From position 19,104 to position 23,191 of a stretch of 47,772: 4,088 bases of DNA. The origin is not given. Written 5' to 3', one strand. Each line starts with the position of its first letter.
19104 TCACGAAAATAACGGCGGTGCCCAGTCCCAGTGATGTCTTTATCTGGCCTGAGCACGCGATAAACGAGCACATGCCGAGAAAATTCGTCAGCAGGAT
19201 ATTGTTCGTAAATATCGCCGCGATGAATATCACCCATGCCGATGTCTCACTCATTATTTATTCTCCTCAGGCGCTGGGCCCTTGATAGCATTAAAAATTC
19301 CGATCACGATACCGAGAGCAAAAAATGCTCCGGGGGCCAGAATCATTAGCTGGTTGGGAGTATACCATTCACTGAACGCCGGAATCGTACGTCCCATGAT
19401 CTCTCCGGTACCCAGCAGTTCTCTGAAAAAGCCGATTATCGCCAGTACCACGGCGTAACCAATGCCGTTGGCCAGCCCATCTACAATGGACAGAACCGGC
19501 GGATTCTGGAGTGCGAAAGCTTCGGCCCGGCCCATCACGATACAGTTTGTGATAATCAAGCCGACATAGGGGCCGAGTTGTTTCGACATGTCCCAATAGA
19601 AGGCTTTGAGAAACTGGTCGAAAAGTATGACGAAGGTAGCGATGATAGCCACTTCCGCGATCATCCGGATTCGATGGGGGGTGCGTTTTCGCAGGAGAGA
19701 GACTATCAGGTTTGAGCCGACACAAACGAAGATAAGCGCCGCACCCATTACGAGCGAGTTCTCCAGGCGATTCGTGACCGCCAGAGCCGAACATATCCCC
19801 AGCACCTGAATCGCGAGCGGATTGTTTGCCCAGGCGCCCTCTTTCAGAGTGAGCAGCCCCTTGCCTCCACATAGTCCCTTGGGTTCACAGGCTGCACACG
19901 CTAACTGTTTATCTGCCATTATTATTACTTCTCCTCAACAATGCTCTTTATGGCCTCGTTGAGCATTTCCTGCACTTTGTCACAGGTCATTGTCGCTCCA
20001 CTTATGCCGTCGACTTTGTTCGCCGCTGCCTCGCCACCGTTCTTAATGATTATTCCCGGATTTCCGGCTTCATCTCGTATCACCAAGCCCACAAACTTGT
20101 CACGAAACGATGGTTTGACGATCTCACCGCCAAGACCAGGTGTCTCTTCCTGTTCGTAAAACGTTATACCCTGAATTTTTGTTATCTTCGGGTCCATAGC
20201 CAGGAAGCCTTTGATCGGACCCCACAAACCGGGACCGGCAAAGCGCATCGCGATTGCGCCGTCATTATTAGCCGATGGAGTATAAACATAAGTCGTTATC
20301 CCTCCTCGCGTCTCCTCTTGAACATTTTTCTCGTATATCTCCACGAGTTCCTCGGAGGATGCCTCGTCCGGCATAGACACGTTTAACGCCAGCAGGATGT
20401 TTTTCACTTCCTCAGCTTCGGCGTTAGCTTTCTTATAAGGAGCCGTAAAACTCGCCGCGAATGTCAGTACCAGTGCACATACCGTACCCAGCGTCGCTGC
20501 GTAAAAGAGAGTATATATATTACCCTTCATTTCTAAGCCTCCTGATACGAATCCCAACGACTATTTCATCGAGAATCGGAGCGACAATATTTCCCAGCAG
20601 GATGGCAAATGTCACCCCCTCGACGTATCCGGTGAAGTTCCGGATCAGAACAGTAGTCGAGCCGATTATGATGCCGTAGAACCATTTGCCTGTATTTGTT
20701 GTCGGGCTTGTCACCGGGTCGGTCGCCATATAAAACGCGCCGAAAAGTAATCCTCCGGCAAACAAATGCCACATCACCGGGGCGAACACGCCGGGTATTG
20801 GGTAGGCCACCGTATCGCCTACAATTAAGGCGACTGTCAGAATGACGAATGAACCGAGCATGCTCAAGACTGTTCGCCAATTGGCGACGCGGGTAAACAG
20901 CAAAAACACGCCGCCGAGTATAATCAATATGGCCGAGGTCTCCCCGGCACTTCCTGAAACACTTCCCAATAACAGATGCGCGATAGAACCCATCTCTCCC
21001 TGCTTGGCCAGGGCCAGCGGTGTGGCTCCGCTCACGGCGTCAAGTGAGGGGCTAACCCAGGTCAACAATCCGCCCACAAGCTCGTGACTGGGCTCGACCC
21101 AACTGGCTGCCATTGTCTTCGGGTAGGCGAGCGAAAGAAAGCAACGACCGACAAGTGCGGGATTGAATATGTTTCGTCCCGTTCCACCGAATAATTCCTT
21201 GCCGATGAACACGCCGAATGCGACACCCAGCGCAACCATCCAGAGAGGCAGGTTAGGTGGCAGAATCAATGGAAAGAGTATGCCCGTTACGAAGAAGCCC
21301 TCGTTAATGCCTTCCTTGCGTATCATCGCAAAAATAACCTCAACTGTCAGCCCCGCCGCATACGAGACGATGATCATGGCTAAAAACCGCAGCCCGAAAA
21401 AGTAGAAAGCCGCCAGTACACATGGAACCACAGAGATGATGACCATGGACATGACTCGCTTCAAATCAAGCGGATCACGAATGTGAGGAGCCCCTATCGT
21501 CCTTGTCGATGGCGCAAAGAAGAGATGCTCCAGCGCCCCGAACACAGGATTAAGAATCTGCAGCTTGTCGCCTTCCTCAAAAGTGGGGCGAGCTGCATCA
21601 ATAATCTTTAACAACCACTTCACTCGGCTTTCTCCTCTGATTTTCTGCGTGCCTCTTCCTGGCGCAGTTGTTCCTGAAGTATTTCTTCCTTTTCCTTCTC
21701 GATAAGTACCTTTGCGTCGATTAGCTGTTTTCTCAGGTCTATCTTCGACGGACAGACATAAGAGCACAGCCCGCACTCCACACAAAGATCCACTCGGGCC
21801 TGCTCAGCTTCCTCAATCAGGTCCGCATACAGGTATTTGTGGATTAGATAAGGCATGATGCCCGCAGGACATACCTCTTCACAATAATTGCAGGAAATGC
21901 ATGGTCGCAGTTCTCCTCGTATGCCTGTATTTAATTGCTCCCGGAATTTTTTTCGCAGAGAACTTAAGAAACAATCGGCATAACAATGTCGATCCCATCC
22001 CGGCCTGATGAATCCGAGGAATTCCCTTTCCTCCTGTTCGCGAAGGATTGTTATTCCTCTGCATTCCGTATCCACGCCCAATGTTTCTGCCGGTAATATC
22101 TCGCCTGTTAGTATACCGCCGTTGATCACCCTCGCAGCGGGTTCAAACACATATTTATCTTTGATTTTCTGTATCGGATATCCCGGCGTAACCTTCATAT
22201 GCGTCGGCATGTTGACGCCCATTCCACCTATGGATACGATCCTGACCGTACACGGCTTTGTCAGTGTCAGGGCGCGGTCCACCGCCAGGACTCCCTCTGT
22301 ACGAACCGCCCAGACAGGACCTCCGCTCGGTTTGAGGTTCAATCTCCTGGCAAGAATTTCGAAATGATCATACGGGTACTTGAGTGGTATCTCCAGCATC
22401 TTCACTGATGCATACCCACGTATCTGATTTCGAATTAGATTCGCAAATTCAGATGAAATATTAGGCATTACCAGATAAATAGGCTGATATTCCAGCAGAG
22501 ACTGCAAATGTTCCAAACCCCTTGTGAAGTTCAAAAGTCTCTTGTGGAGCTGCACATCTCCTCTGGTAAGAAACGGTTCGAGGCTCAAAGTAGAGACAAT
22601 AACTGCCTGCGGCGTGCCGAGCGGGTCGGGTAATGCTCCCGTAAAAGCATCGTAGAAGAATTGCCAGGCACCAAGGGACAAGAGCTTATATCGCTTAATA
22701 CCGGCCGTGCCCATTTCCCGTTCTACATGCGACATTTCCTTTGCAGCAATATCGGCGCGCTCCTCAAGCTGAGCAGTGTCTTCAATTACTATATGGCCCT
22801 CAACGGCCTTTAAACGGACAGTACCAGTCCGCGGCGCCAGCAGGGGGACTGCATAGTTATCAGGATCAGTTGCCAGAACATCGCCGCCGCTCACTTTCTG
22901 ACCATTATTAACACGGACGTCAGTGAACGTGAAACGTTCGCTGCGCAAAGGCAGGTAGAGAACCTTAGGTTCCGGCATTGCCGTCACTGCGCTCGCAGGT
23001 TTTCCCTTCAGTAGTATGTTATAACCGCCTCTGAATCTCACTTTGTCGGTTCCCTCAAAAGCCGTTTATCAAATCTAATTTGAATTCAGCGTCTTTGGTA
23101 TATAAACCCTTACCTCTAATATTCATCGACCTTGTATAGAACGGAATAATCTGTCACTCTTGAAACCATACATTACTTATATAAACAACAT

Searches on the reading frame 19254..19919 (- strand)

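Call 7: search_protein_families(library=pfam, proteins=[window:19254-19919:-], max_evalue=0.001)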
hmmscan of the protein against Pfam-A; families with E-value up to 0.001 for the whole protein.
window:19254-19919:- (221 aa): 1 family
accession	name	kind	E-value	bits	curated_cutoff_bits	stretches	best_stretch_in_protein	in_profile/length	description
PF02508.19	Rnf-Nqr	-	4.2e-58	196.7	23.8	1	24-205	4-173/174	Rnf-Nqr subunit, membrane protein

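Call 36: search_protein_families(library=ncbifam, proteins=[window:19254-19919:-], max_evalue=0.00001)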
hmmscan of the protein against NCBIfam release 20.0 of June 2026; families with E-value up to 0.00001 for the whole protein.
window:19254-19919:- (221 aa): 9 families
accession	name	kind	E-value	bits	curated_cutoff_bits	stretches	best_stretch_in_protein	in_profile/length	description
NF006777.0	PRK09292.1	equivalog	2.6e-76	256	235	1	25-214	11-203/209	NADH:ubiquinone reductase (Na(+)-transporting) subunit D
TIGR01939.1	nqrD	equivalog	3.2e-75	252.5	244.85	1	26-213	11-202/207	NADH:ubiquinone reductase (Na(+)-transporting) subunit D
NF009070.0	PRK12405.1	subfamily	3.1e-58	196.7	184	1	25-214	8-208/231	electron transport complex subunit RsxE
TIGR01948.1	rnfE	subfamily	1.9e-54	184.3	213.4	1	25-213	4-194/196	RnfABCDGE type electron transport complex subunit E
NF041839.1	rnfE_Methano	equivalog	6.4e-49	166.5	350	1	30-211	11-193/203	Rnf electron transport complex subunit RnfE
TIGR01943.1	rnfA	subfamily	2.1e-19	70.7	229.3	1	23-174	5-162/190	RnfABCDGE type electron transport complex subunit A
NF041835.1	rnfA_Methano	equivalog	1.6e-16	61.3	300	1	25-167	10-158/195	Rnf electron transport complex subunit RnfA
NF003481.0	PRK05151.1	equivalog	4.5e-13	49.8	240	1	28-174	11-163/193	electron transport complex subunit RsxA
TIGR01940.1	nqrE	equivalog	3.1e-08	34.2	247.55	1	37-167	19-165/200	NADH:ubiquinone reductase (Na(+)-transporting) subunit E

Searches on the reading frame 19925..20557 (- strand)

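Call 7: search_protein_families(library=pfam, proteins=[window:19925-20557:-], max_evalue=0.001)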
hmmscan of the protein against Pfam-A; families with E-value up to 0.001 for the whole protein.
window:19925-20557:- (210 aa): 1 family
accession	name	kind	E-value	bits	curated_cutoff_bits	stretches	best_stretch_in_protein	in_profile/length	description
PF04205.19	FMN_bind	-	1.2e-18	68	22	1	110-204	1-77/77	FMN-binding domain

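Call 36: search_protein_families(library=ncbifam, proteins=[window:19925-20557:-], max_evalue=0.00001)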
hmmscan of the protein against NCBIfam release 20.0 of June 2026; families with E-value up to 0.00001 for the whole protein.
window:19925-20557:- (210 aa): 15 families
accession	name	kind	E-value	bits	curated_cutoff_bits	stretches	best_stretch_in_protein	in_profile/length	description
TIGR01938.1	nqrC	equivalog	4.9e-38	131.2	144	1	90-203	125-242/251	NADH:ubiquinone reductase (Na(+)-transporting) subunit C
NF003749.0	PRK05346.1-5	equivalog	7e-34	117.3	255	1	90-200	128-239/261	Na(+)-translocating NADH-quinone reductase subunit C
NF003750.0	PRK05346.2-1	equivalog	1.1e-28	100.4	352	1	73-204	88-216/225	Na(+)-translocating NADH-quinone reductase subunit C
NF003746.0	PRK05346.1-1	equivalog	1.1e-27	96.9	337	1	100-200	139-241/264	Na(+)-translocating NADH-quinone reductase subunit C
NF003753.0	PRK05346.2-4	equivalog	1.6e-26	93.2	329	1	70-206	99-239/249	Na(+)-translocating NADH-quinone reductase subunit C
NF003747.0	PRK05346.1-2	equivalog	1e-23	83.9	336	1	101-200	135-236/260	Na(+)-translocating NADH-quinone reductase subunit C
NF003748.0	PRK05346.1-4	equivalog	1.1e-19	70.9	455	1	91-200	130-244/265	Na(+)-translocating NADH-quinone reductase subunit C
NF003752.0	PRK05346.2-3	equivalog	8.8e-16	57.9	617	1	101-202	175-293/316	Na(+)-translocating NADH-quinone reductase subunit C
NF003751.0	PRK05346.2-2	equivalog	1.1e-15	57.5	630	1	100-160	177-237/320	Na(+)-translocating NADH-quinone reductase subunit C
NF041840.1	rnfG_Methano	equivalog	1.7e-15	57.1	230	1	27-208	22-186/189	Rnf electron transport complex subunit RnfG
TIGR01947.1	rnfG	subfamily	4e-15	56.4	102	1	23-205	4-184/187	RnfABCDGE type electron transport complex subunit G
NF003755.0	PRK05346.2-6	equivalog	5.9e-15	54.9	563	1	105-166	175-236/310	Na(+)-translocating NADH-quinone reductase subunit C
NF003754.0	PRK05346.2-5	equivalog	8.8e-14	51.5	677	1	101-199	180-295/320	Na(+)-translocating NADH-quinone reductase subunit C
NF045876.1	RnfG_DVU2794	exception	5e-11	42.5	205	1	96-204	79-177/190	RnfABCDGE type electron transport complex subunit G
NF002519.0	PRK01908.1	equivalog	8.8e-06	25.5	178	1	20-202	9-188/209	electron transport complex subunit RsxG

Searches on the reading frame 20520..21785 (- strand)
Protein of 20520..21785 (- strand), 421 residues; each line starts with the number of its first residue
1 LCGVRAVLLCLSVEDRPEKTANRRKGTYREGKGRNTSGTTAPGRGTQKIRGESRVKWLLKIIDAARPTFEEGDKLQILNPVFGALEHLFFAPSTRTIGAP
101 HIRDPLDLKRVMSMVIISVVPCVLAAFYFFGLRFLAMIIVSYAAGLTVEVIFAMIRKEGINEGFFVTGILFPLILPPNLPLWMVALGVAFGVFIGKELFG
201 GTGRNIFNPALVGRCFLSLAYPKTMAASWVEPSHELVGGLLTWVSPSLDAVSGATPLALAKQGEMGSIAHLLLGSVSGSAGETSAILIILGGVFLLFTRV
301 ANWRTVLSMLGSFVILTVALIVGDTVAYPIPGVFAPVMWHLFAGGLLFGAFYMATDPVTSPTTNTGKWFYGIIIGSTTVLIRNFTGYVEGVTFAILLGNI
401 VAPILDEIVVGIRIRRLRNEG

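Call 7: search_protein_families(library=pfam, proteins=[window:20520-21785:-], max_evalue=0.001)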
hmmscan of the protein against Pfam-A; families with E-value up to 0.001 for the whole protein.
window:20520-21785:- (421 aa): 1 family
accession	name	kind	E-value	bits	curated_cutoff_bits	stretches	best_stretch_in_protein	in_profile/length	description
PF03116.20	NQR2_RnfD_RnfE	-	2.8e-103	345.8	27.7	1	98-410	4-291/296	NQR2, RnfD, RnfE family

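Call 36: search_protein_families(library=ncbifam, proteins=[window:20520-21785:-], max_evalue=0.00001)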
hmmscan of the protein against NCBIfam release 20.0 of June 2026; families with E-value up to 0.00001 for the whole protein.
window:20520-21785:- (421 aa): 6 families
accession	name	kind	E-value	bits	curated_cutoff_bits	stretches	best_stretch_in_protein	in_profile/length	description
NF003756.0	PRK05349.1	equivalog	5.4e-108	361.5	414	2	133-417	120-400/406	NADH:ubiquinone reductase (Na(+)-transporting) subunit B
TIGR01937.1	nqrB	equivalog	1.7e-99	333.5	349.9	2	133-416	120-412/413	NADH:ubiquinone reductase (Na(+)-transporting) subunit B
NF002181.0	PRK01024.1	equivalog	1.8e-82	277.7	792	3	134-231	121-219/503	Na(+)-transporting NADH-quinone reductase subunit B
TIGR01946.1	rnfD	subfamily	3.5e-75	253.4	207.05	1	99-407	1-318/327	RnfABCDGE type electron transport complex subunit D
NF002011.0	PRK00816.1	equivalog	6.7e-56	189.9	415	2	243-408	175-341/352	electron transport complex subunit RsxD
NF041838.1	rnfD_Methano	equivalog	6.4e-50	170.1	400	2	96-228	4-140/285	Rnf electron transport complex subunit RnfD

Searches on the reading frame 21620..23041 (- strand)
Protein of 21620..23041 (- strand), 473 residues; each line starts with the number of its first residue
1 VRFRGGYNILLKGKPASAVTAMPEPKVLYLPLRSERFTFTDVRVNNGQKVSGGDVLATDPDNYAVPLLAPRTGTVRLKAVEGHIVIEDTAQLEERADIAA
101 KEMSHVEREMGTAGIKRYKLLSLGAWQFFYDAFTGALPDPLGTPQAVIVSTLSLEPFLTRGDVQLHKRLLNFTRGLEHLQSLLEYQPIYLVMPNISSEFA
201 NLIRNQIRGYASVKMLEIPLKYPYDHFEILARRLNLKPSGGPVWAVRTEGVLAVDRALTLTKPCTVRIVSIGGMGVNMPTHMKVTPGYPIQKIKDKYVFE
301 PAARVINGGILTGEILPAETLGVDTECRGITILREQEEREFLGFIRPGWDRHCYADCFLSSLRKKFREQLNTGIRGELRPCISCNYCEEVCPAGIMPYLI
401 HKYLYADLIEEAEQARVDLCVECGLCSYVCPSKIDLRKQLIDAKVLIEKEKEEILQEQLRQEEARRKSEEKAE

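Call 7: search_protein_families(library=pfam, proteins=[window:21620-23041:-], max_evalue=0.001)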
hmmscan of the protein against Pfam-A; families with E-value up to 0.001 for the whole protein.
window:21620-23041:- (473 aa): 14 families
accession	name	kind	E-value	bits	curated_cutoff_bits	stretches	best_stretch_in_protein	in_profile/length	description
PF13187.11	Fer4_9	-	4.7e-08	33.4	27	1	381-433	2-50/52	4Fe-4S dicluster domain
PF12838.12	Fer4_7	-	2.7e-07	31.4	27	1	381-434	2-52/52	4Fe-4S dicluster domain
PF13534.11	Fer4_17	-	4.2e-07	30.9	22.2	1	381-435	2-61/61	4Fe-4S dicluster domain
PF13237.11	Fer4_10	-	5.3e-07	29.9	25.5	1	378-431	6-53/53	4Fe-4S dicluster domain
PF13183.11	Fer4_8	-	5.9e-07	30.4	27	1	378-434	2-68/68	4Fe-4S dicluster domain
PF13746.11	Fer4_18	-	1.6e-06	28.7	27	1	410-440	51-81/114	4Fe-4S dicluster domain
PF00037.32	Fer4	-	5.3e-06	26.5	21.1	0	418-432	6-20/24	4Fe-4S binding domain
PF13484.11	Fer4_16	-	1.5e-05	26.1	30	0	420-466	2-47/66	4Fe-4S double cluster binding domain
PF24836.1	NQRA_2nd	-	2e-05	25.2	25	1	119-200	9-90/145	NqrA second alpha/beta domain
PF12797.12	Fer4_2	-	3.3e-05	24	24.5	0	418-432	8-22/22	4Fe-4S binding domain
PF12837.12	Fer4_6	-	8.2e-05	22.8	25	0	380-395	8-23/24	4Fe-4S binding domain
PF05896.17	NQRA_N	-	0.00026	21.6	25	1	4-76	4-76/94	NqrA N-terminal barrel-sandwich hybrid domain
PF12798.12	Fer4_3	-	0.00027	22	27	0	420-433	1-14/15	4Fe-4S binding domain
PF13375.12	RnfC_N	-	0.0004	20.8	25.6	1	16-83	18-83/101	RnfC Barrel sandwich hybrid domain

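Call 36: search_protein_families(library=ncbifam, proteins=[window:21620-23041:-], max_evalue=0.00001)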
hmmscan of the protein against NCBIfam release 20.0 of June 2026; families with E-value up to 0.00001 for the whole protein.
window:21620-23041:- (473 aa): 11 families
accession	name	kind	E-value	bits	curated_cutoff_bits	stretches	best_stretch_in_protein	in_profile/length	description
NF003761.0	PRK05352.1-4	equivalog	6.9e-56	189.8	450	1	2-450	6-447/449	Na(+)-translocating NADH-quinone reductase subunit A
TIGR01936.1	nqrA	equivalog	1.3e-36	126.5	321.05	1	6-450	6-445/446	NADH:ubiquinone reductase (Na(+)-transporting) subunit A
NF003759.0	PRK05352.1-2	equivalog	1.3e-35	123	505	1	5-450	6-446/447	Na(+)-translocating NADH-quinone reductase subunit A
TIGR01945.1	rnfC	subfamily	2e-33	115.6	245.95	2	17-339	20-358/435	RnfABCDGE type electron transport complex subunit C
NF003454.1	PRK05035.1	equivalog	2.9e-32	111.9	345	2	376-471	364-455/556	electron transport complex subunit RsxC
NF003762.0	PRK05352.1-5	equivalog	1.2e-20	73.5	819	1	42-450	43-443/444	Na(+)-translocating NADH-quinone reductase subunit A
NF041837.1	rnfC_Methano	equivalog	4.3e-15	55.5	650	1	375-457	354-436/438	Rnf electron transport complex subunit RnfC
NF003758.0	PRK05352.1-1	equivalog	9e-09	34.5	850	1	303-453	307-460/468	Na(+)-translocating NADH-quinone reductase subunit A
TIGR01971.1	NuoI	subfamily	2.1e-07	30.5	113.05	1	363-433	26-96/121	NADH-quinone oxidoreductase, chain I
NF040864.1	HgcB_ferredoxin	equivalog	7.5e-07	28.9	99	1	380-434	15-61/93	mercury methylation ferredoxin HgcB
TIGR02745.1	ccoG_rdxA_fixG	equivalog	6.3e-06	25.4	316.7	0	415-438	228-251/435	cytochrome c oxidase accessory protein CcoG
